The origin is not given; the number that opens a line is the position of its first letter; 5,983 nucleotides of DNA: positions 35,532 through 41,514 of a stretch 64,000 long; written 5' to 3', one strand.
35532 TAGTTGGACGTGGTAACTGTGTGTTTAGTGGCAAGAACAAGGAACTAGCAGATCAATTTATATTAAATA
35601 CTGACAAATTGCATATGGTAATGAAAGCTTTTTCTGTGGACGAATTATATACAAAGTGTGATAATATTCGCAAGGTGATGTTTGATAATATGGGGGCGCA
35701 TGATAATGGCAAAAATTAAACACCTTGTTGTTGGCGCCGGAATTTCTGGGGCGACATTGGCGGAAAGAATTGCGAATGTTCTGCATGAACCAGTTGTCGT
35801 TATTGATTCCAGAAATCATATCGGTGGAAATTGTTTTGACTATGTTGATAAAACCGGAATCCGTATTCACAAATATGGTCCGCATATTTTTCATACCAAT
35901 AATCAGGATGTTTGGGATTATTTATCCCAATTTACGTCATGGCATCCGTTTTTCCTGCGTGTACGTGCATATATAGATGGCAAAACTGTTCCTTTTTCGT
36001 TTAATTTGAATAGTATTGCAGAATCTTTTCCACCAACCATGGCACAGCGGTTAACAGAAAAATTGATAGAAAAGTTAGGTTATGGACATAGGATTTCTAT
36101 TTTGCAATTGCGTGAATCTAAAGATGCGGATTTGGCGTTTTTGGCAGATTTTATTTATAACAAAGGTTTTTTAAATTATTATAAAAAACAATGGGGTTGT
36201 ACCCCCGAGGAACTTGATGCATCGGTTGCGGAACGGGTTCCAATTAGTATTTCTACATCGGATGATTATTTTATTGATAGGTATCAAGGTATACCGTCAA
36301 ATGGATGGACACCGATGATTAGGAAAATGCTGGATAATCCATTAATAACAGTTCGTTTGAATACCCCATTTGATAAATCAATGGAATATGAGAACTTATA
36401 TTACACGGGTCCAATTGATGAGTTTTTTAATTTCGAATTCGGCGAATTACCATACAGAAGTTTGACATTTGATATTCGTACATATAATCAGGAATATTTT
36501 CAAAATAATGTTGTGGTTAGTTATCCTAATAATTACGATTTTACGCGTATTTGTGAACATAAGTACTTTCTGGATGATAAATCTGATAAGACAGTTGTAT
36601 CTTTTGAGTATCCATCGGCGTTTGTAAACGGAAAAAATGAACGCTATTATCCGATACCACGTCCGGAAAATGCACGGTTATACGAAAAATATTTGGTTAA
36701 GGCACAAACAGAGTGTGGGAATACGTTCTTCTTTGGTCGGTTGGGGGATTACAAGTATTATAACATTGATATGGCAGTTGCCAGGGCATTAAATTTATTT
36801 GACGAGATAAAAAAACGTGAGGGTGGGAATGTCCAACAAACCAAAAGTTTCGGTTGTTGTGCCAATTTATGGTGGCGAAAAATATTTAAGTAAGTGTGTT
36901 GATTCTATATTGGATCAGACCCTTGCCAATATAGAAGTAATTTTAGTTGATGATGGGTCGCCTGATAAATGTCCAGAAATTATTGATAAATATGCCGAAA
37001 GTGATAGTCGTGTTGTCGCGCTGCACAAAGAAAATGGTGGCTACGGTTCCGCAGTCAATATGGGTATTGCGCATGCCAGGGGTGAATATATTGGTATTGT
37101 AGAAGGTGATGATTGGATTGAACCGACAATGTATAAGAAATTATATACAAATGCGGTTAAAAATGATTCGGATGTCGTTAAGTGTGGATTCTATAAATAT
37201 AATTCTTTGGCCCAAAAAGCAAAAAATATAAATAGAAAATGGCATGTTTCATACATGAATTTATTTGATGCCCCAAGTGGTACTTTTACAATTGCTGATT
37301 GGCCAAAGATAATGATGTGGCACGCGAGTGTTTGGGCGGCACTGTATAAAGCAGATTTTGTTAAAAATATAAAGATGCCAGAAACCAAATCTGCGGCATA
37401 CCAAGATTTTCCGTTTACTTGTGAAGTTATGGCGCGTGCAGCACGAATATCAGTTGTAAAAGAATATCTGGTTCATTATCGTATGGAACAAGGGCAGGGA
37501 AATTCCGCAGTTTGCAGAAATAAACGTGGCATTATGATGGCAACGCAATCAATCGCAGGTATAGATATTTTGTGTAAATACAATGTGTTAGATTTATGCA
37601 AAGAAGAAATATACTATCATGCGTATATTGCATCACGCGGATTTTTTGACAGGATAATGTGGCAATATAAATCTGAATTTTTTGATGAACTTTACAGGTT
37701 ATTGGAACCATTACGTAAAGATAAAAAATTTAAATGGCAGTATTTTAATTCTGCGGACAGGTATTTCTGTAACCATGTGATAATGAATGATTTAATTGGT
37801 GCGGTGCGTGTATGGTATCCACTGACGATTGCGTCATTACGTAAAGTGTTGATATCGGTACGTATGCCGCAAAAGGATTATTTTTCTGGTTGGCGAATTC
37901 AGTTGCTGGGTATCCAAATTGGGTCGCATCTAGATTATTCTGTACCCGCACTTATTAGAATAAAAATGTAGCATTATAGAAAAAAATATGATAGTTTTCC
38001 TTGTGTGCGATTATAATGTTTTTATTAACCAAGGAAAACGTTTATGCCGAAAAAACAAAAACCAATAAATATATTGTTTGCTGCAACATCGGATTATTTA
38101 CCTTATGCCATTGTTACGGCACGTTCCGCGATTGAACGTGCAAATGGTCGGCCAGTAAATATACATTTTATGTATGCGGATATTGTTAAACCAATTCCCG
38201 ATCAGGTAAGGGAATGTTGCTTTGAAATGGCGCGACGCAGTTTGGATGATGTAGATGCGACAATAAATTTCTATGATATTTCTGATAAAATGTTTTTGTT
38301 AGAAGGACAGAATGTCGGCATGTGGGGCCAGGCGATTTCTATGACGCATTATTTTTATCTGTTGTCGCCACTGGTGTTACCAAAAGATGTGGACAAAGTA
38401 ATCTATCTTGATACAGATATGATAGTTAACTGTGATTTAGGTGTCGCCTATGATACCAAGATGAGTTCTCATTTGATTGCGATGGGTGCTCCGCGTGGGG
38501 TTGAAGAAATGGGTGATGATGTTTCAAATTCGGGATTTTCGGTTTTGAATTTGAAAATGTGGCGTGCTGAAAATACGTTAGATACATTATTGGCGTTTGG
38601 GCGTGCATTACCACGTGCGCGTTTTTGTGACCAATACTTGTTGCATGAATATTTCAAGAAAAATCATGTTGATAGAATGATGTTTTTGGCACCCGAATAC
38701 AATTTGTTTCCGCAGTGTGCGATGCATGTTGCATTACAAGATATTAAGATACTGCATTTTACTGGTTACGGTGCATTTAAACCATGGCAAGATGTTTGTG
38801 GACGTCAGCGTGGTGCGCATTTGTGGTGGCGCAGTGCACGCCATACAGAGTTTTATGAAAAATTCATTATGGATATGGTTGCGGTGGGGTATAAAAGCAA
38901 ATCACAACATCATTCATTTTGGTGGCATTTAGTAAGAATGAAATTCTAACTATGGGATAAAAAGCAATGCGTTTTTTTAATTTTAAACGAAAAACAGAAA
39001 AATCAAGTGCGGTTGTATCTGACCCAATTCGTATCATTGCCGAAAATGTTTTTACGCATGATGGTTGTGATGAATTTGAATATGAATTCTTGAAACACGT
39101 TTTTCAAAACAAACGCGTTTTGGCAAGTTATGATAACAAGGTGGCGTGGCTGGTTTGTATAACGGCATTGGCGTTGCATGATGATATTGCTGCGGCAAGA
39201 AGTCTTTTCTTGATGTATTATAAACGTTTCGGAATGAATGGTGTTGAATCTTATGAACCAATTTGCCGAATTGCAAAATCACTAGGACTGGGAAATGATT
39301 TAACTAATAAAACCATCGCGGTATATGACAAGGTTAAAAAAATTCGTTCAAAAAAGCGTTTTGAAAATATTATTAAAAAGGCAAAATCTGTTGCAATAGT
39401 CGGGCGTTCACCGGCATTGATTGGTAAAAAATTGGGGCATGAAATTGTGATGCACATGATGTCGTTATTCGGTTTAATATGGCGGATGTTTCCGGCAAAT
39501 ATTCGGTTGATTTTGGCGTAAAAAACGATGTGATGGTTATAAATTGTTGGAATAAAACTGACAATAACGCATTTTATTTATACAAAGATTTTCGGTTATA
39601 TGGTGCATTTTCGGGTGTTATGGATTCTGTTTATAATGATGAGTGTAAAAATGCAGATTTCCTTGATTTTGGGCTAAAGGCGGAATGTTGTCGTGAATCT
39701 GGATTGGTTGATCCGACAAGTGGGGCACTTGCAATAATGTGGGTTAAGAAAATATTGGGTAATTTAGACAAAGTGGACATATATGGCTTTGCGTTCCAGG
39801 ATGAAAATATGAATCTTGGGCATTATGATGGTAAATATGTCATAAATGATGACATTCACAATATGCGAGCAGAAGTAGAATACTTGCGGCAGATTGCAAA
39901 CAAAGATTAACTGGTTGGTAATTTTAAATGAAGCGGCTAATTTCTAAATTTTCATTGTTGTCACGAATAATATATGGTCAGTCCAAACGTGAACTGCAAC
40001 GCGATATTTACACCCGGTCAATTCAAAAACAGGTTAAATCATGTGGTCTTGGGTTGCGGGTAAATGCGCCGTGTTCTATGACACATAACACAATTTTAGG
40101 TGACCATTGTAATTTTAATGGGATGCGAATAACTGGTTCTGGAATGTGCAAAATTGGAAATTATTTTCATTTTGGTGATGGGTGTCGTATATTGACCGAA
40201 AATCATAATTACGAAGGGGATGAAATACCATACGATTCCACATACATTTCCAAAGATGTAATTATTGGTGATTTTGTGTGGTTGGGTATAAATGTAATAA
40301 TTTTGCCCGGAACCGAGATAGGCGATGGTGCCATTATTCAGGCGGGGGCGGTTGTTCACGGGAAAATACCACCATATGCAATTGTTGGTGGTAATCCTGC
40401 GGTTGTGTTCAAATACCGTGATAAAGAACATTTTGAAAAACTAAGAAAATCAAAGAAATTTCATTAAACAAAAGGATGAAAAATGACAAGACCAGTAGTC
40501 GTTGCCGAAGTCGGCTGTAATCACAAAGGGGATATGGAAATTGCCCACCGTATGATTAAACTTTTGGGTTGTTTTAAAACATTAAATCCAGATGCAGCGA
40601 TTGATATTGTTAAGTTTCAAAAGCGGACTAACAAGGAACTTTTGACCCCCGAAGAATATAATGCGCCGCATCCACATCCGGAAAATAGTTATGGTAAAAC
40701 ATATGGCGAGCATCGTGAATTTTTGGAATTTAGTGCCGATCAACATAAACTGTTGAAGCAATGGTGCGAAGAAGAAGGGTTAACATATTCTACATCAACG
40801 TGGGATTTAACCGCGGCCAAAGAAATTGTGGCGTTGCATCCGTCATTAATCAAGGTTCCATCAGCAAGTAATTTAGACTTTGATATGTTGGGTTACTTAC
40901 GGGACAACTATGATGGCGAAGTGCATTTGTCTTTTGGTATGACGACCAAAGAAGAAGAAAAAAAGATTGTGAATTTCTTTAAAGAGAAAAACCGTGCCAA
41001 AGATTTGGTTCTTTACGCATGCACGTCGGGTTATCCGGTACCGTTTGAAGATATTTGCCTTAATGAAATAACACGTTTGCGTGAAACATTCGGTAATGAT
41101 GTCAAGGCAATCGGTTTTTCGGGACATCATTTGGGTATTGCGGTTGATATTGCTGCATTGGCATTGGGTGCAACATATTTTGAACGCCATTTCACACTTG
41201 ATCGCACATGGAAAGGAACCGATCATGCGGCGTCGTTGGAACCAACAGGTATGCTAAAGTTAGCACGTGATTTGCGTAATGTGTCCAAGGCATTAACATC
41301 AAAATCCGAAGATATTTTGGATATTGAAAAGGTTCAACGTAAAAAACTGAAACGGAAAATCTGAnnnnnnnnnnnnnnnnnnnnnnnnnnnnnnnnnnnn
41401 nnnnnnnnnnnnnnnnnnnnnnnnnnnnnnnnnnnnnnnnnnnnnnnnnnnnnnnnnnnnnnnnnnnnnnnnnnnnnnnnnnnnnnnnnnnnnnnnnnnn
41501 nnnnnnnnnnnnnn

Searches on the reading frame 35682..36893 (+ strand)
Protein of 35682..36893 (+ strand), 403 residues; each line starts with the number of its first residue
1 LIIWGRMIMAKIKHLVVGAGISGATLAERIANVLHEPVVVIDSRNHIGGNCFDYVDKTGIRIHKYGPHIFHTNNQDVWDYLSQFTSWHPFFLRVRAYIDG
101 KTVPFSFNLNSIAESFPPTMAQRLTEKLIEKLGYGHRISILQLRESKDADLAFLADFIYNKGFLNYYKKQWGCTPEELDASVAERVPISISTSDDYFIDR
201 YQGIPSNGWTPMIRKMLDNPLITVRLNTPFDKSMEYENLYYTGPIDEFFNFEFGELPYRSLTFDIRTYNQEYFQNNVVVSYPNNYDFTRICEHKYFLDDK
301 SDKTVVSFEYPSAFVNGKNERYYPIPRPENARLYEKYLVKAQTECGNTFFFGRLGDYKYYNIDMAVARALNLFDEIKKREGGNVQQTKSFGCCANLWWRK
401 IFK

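Call 4: search_protein_families(library=pfam, max_evalue=1, proteins=[window:35682-36893:+])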
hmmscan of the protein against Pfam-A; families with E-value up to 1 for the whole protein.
window:35682-36893:+ (403 aa): 8 families
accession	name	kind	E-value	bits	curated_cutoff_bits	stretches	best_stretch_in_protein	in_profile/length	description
PF03275.19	GLF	-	8.9e-66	221.9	26.3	1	163-359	3-203/203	UDP-galactopyranose mutase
PF13450.12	NAD_binding_8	-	3.7e-18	66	21.9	1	16-84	1-68/68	NAD(P)-binding Rossmann-like domain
PF01593.30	Amino_oxidase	-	0.0059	16.4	19.8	1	37-111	16-94/443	Flavin containing amine oxidoreductase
PF00070.33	Pyr_redox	-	0.061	14.3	22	1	15-53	3-48/82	Pyridine nucleotide-disulphide oxidoreductase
PF01266.30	DAO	-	0.065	13.2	27.9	1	15-49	3-37/353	FAD dependent oxidoreductase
PF02254.24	TrkA_N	-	0.16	12.7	23.8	1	15-44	2-30/116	TrkA-N domain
PF07992.20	Pyr_redox_2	-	0.24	11.2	26.1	1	14-51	3-40/291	Pyridine nucleotide-disulphide oxidoreductase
PF13454.12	NAD_binding_9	-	0.29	11.6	21.8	1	16-81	2-72/155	FAD-NAD(P)-binding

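Call 5: search_protein_families(library=ncbifam, max_evalue=1, proteins=[window:35682-36893:+])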
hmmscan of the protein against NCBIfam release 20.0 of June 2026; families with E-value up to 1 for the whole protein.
window:35682-36893:+ (403 aa): 17 families
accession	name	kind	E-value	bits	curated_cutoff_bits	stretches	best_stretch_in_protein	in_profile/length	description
TIGR00031.1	UDP-GALP_mutase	equivalog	2.3e-119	398.7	303.75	1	13-376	3-376/378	UDP-galactopyranose mutase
NF005547.0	PRK07208.1-3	equivalog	3e-06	26.2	380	1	13-184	6-177/465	hypothetical protein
NF005546.0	PRK07208.1-2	equivalog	9.4e-06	24.5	418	1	11-83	4-74/527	hypothetical protein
TIGR03467.1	HpnE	equivalog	8.8e-05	22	283.05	1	15-84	2-70/430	hydroxysqualene dehydroxylase HpnE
NF005548.0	PRK07208.1-4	equivalog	0.00015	20.5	389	1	13-107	5-99/488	hypothetical protein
TIGR00562.1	proto_IX_ox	equivalog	0.00022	20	97.85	1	14-81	5-71/470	protoporphyrinogen oxidase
TIGR02732.1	zeta_caro_desat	equivalog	0.0011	17.9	622.15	1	16-83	4-69/474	9,9'-di-cis-zeta-carotene desaturase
NF005560.0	PRK07233.1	equivalog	0.0013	17.7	252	1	15-74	4-61/435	hypothetical protein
NF004992.0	PRK06370.1-4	equivalog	0.019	13.4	629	1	12-53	5-44/459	FAD-containing oxidoreductase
TIGR02731.1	phytoene_desat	equivalog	0.036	12.8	569.4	1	15-77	3-63/453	15-cis-phytoene desaturase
NF005549.0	PRK07208.1-5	equivalog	0.036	12.5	587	1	338-380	473-515/534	hypothetical protein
TIGR01813.1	flavo_cyto_c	subfamily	0.039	12.7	285.45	1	15-51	3-39/444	flavocytochrome c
NF003585.0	PRK05249.1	equivalog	0.043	12.4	465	1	10-52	5-46/464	Si-specific NAD(P)(+) transhydrogenase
NF000084.1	amicyc_ac_ApmA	equivalog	0.056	13.1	550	1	230-285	66-115/274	aminocyclitol acetyltransferase ApmA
TIGR02032.1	GG-red-SF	subfamily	0.062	13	158.8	1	15-48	4-36/297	geranylgeranyl reductase family protein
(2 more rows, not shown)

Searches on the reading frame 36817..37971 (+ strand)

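Call 4: search_protein_families(library=pfam, max_evalue=1, proteins=[window:36817-37971:+])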
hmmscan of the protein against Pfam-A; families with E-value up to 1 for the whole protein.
window:36817-37971:+ (384 aa): 6 families
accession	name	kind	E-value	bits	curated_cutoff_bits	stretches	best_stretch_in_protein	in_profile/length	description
PF00535.33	Glycos_transf_2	-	1.7e-35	122.9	23.3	1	12-140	1-130/168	Glycosyl transferase family 2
PF10111.15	Glyco_tranf_2_2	-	7.4e-10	39.2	27.3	1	12-111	1-104/276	Glycosyltransferase like family 2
PF13641.12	Glyco_tranf_2_3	-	2.6e-09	37.9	27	1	9-121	1-117/230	Glycosyltransferase like family 2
PF12804.13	NTP_transf_3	-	0.05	14.2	27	1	17-121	21-119/160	MobA-like NTP transferase domain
PF09825.15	BPL_N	-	0.054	12.8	24.2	1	191-262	124-194/283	Biotin-protein ligase, N terminal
PF25264.1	DUF7864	-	0.084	12.9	27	1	20-66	86-127/182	Domain of unknown function (DUF7864)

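Call 5: search_protein_families(library=ncbifam, max_evalue=1, proteins=[window:36817-37971:+])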
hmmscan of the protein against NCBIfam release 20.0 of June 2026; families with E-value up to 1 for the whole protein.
window:36817-37971:+ (384 aa): 26 families (the best 25 are shown)
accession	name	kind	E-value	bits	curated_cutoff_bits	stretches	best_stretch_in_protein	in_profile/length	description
NF007482.0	PRK10073.1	equivalog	2.4e-43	148.4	423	1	5-225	2-219/334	glycosyltransferase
NF047683.1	TeichurnBiosyTuaG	equivalog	2.7e-23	82.9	400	1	6-225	3-207/252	teichuronic acid biosynthesis protein TuaG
TIGR03937.1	PgaC_IcaA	equivalog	9.2e-19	67.7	422.3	1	5-110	41-147/407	poly-beta-1,6-N-acetyl-D-glucosamine synthase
NF053739.1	GlytfEpsEBac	equivalog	7.3e-16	57.9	450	1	9-133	1-128/265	glycosyltransferase EpsE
NF041394.1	GtaseAglG_Halo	equivalog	3.8e-14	52.7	440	1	10-112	2-106/304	glucosyl-dolichyl phosphate glucuronosyltransferase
NF050050.1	ProtGlycPglI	equivalog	9.9e-13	48.1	500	1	8-121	1-116/306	GalNAc(5)-diNAcBac-PP-undecaprenol beta-1,3-glucosyltransferase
TIGR03965.1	mycofact_glyco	equivalog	1.3e-11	44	280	1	6-100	71-166/467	mycofactocin biosynthesis glycosyltransferase MftF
NF041875.1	EPS_EpsD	equivalog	3.6e-11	43.1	370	1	11-106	1-97/325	exopolysaccharide biosynthesis glycosyltransferase EpsD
TIGR03111.1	glyc2_xrt_Gpos1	hypoth_equivalog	4.1e-11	42.3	363.95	1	6-118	46-161/439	TIGR03111 family XrtG-associated glycosyltransferase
TIGR04283.1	glyco_like_mftF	equivalog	7e-11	42.1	182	1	11-122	1-105/221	TIGR04283 family arsenosugar biosynthesis glycosyltransferase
NF047588.1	GlcsyltransPgfSStrep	equivalog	1.7e-10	40.6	500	1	10-122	2-118/308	glycosyltransferase PgfS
NF038302.1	EPS_HpsE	equivalog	1.5e-09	37.2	300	1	11-108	3-106/307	hormogonium polysaccharide biosynthesis glycosyltransferase HpsE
NF007986.1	PRK10714.1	equivalog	1.6e-09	37.2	529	1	9-121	6-122/316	undecaprenyl-phosphate 4-deoxy-4-formamido-L-arabinose transferase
TIGR04242.1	nodulat_NodC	equivalog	1.6e-08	34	550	1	6-112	45-155/395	chitooligosaccharide synthase NodC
NF007453.0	PRK10018.1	equivalog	5.4e-08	32.8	382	1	5-102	2-101/280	colanic acid biosynthesis glycosyltransferase WcaA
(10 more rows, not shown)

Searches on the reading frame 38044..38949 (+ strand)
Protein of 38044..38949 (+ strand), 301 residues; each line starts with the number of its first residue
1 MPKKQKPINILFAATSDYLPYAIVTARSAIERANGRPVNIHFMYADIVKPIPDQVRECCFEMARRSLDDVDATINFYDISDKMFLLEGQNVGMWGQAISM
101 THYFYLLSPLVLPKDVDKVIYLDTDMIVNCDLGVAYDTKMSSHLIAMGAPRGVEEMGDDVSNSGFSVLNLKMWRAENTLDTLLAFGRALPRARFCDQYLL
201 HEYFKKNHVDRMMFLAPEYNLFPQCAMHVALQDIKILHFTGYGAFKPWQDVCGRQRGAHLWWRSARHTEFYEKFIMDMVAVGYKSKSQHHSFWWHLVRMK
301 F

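Call 4: search_protein_families(library=pfam, max_evalue=1, proteins=[window:38044-38949:+])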
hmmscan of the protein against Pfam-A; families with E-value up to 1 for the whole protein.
window:38044-38949:+ (301 aa): 2 families
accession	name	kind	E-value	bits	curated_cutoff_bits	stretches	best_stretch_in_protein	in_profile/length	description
PF01501.26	Glyco_transf_8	-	1.9e-23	83.8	24.3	1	9-251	1-252/253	Glycosyl transferase family 8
PF18404.7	Glyco_transf_24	-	0.0049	16.8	25.7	1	106-147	86-127/268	Glucosyltransferase 24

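Call 5: search_protein_families(library=ncbifam, max_evalue=1, proteins=[window:38044-38949:+])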
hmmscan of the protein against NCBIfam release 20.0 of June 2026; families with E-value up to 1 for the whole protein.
window:38044-38949:+ (301 aa): 0 families

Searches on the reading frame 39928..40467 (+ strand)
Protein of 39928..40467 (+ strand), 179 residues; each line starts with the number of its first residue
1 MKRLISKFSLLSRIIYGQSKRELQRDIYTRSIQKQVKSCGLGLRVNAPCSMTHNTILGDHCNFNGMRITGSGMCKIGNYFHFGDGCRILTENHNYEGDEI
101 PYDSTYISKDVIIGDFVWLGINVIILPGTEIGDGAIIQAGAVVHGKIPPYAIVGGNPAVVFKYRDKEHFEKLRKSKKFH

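Call 4: search_protein_families(library=pfam, max_evalue=1, proteins=[window:39928-40467:+])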
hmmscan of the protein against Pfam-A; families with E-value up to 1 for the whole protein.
window:39928-40467:+ (179 aa): 4 families
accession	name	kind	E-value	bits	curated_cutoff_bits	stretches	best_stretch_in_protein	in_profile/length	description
PF00132.30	Hexapep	-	1e-11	44.4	27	1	110-145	1-36/36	Bacterial transferase hexapeptide (six repeats)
PF14602.12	Hexapep_2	-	2.4e-06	27.6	27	1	111-143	2-32/34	Hexapeptide repeat of succinyl-transferase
PF25084.1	LbH_EIF2B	-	0.014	15.8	54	1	97-143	48-93/105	EIF2B subunit epsilon LbH domain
PF00020.24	TNFR_c6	-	0.19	12.6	29.4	1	38-56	20-38/39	TNFR/NGFR cysteine-rich region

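Call 5: search_protein_families(library=ncbifam, max_evalue=1, proteins=[window:39928-40467:+])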
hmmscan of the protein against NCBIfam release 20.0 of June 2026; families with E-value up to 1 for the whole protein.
window:39928-40467:+ (179 aa): 45 families (the best 25 are shown)
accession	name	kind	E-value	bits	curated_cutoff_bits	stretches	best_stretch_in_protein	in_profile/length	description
NF007240.0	PRK09677.1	equivalog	6.2e-20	71.5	243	1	12-168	22-188/192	putative lipopolysaccharide biosynthesis O-acetyl transferase WbbJ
NF000311.1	Vat_ABCDEFH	equivalog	5.5e-18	65.3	300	1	106-174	106-175/201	Vat family streptogramin A O-acetyltransferase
TIGR03308.1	phn_thr-fam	hypoth_equivalog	2.9e-16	59.9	201.65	1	96-167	94-165/204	phosphonate metabolim protein, transferase hexapeptide repeat family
NF058585.1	HptprglPActTf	PfamEq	2e-15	56.8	300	1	106-171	102-167/172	heptaprenylglyceryl phosphate O-acetyltransferase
NF007499.0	PRK10092.1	equivalog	2.8e-15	56.6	314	1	20-162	41-181/183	maltose O-acetyltransferase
NF000111.1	stregram_VatD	exception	4.2e-15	56.1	400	1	95-167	98-171/209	streptogramin A O-acetyltransferase Vat(D)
NF000490.1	chloram_CatB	equivalog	4.6e-15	55.5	350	1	103-166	103-166/210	type B chloramphenicol O-acetyltransferase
NF000504.1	stregram_VatH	exception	7e-15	55.5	475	1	53-167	57-174/216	streptogramin A O-acetyltransferase Vat(H)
NF033468.1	stregram_VatI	exception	8.4e-15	55.1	415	1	102-164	104-166/208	streptogramin A O-acetyltransferase Vat(I)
NF000147.1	stregram_VatF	exception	1.2e-14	54.3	400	1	63-165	83-175/221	streptogramin A O-acetyltransferase Vat(F)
NF000097.1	stregram_VatC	exception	8.5e-14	52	425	1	82-173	99-182/212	streptogramin A O-acetyltransferase Vat(C)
TIGR03570.1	NeuD_NnaD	subfamily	1.4e-13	50.9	160.8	2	107-158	150-201/202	NeuD/PglB/VioB family sugar acetyltransferase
NF000101.1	stregram_VatA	exception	1.6e-13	50.8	450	1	107-164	115-172/219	streptogramin A O-acetyltransferase Vat(A)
NF000020.1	stregram_VatE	exception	4.3e-13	49.4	450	1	107-159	112-164/214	streptogramin A O-acetyltransferase Vat(E)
NF007797.0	PRK10502.1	subfamily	1.9e-12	47.2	192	1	70-166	89-181/183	WcaF family extracellular polysaccharide biosynthesis acetyltransferase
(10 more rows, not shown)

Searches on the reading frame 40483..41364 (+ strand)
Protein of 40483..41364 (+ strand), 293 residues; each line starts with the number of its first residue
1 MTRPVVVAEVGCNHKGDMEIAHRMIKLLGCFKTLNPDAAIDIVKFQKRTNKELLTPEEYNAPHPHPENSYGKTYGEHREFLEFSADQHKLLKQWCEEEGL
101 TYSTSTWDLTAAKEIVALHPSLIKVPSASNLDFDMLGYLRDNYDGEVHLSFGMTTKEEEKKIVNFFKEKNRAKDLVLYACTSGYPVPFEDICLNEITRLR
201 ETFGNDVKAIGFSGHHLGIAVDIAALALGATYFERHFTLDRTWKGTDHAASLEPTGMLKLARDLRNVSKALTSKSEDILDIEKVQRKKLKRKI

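Call 4: search_protein_families(library=pfam, max_evalue=1, proteins=[window:40483-41364:+])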
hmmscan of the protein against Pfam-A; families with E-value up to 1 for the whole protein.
window:40483-41364:+ (293 aa): 2 families
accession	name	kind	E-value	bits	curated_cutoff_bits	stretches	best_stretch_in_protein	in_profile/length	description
PF03102.20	NeuB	-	1.8e-67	227.8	22.1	1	38-274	8-239/241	NeuB family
PF08512.18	Rttp106-like_middle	-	0.088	13.6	25.5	0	125-170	45-86/91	Histone chaperone Rttp106-like, middle domain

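Call 5: search_protein_families(library=ncbifam, max_evalue=1, proteins=[window:40483-41364:+])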
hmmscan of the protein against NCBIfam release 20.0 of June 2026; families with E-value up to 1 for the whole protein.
window:40483-41364:+ (293 aa): 2 families
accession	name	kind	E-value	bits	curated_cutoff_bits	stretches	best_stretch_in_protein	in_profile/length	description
TIGR03569.1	NeuB_NnaB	equivalog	2.7e-54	184.4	399.65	1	5-291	2-278/329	N-acetylneuraminate synthase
TIGR03586.1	PseI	equivalog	2.5e-36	125.5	340.25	1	4-287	2-273/327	pseudaminic acid synthase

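Call 18: search_solved_structures(query=window:40483-41361:+, max_evalue=0.001)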
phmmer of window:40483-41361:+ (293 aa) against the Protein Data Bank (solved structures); distinct sequences matched with E-value up to 0.001: 8.
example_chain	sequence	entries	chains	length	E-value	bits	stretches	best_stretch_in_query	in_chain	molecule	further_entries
6ncs_A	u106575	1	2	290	6.7e-20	74.8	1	5-272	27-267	N-acetylneuraminic acid (Sialic acid) synthetase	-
8h2c_A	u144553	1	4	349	5.9e-19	71.7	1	5-283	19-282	Pseudaminic acid synthase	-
2wqp_A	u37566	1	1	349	2.3e-18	69.7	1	3-283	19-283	POLYSIALIC ACID CAPSULE BIOSYNTHESIS PROTEIN SIAC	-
1xuu_A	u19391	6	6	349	2.3e-18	69.7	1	3-283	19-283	polysialic acid capsule biosynthesis protein SiaC | N-acetylneuraminate synthase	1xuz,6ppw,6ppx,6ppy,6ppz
4ipi_A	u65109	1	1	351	2.3e-18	69.7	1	3-283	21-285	Polysialic acid capsule biosynthesis protein SiaC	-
4ipj_A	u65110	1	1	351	2.4e-18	69.7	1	3-283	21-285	Polysialic acid capsule biosynthesis protein SiaC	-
1vli_A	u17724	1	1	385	3.7e-11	46.1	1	6-268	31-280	Spore coat polysaccharide biosynthesis protein spsE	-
3g8r_A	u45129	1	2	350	2.6e-09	40.1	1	97-255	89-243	Probable spore coat polysaccharide biosynthesis protein E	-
